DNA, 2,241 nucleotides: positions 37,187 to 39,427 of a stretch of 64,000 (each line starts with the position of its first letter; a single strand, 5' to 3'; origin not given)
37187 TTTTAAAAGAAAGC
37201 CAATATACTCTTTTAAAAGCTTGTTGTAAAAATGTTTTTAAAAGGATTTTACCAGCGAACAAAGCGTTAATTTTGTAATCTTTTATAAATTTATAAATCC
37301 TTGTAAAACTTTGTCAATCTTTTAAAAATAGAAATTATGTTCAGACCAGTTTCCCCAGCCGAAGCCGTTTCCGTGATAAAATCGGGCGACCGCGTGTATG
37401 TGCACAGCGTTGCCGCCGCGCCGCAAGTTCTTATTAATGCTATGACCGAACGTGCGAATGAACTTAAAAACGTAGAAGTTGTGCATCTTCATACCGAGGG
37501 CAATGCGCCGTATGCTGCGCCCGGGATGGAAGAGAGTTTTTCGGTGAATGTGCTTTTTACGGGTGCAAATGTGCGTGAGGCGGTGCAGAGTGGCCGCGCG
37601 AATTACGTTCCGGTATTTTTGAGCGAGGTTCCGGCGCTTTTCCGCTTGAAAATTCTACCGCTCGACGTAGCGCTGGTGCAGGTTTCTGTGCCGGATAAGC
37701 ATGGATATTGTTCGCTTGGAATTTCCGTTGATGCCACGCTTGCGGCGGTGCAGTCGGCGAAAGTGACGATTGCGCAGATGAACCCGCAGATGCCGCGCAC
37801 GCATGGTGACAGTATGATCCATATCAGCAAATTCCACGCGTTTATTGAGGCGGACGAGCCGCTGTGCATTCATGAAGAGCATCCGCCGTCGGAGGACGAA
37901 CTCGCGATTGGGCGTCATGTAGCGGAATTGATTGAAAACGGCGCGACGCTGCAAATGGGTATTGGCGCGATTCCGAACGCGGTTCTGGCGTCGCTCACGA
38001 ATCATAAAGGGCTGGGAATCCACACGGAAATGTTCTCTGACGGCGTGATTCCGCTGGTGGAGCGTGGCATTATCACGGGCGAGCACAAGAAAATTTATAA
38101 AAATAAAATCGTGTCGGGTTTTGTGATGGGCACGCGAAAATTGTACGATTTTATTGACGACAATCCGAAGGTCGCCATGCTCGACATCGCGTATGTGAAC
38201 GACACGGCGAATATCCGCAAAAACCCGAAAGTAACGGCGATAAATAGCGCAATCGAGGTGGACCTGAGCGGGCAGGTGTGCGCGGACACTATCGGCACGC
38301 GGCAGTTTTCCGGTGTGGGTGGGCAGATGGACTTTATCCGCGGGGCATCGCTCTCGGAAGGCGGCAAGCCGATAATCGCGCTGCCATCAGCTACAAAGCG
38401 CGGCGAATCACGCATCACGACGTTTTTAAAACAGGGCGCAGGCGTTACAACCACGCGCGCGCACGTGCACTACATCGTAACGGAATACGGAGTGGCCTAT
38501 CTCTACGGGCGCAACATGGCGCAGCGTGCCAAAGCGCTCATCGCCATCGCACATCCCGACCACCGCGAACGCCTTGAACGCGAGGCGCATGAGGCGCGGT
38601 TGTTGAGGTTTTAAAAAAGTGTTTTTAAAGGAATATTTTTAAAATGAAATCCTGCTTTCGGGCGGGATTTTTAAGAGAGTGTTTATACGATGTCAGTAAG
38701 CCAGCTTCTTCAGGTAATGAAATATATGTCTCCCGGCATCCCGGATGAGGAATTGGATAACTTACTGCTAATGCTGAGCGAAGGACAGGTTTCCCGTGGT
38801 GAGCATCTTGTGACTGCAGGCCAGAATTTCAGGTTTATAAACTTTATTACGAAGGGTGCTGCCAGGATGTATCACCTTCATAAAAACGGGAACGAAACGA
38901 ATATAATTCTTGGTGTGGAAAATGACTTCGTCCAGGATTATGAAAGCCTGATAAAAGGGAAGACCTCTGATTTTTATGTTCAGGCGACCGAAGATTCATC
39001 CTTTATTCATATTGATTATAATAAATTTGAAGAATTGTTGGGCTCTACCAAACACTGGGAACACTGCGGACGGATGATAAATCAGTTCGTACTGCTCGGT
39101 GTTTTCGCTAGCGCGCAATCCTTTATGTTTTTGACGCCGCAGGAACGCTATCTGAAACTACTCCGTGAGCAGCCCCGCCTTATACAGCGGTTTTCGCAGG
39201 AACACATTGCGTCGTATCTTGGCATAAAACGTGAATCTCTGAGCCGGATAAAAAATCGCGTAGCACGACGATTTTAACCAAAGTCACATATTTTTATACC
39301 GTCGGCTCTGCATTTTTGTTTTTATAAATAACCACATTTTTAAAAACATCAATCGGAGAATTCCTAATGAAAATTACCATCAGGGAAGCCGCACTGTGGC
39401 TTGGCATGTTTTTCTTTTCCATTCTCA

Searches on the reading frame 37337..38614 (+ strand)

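Call 54: search_protein_families(library=pfam, proteins=[window:37337-38614:+], max_evalue=0.001)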
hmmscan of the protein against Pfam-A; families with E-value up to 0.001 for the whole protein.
window:37337-38614:+ (425 aa): 2 families
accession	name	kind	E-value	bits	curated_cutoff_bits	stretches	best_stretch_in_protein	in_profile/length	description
PF13336.12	AcetylCoA_hyd_C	-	9.3e-67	224.2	23.7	1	265-417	1-154/154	Acetyl-CoA hydrolase/transferase C-terminal domain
PF02550.21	AcetylCoA_hydro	-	1.3e-25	91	24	1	10-174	21-190/198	Acetyl-CoA hydrolase/transferase N-terminal domain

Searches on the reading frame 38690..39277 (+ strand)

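Call 55: search_protein_families(library=pfam, proteins=[window:38690-39277:+], max_evalue=0.001)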
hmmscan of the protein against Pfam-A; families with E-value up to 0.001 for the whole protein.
window:38690-39277:+ (195 aa): 2 families
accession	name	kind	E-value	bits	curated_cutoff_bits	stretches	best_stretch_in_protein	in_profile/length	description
PF00027.35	cNMP_binding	-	1e-09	38.6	27.5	1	33-117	3-86/89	Cyclic nucleotide-binding domain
PF13545.12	HTH_Crp_2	-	6.1e-05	23.3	27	1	162-190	16-45/70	Crp-like helix-turn-helix domain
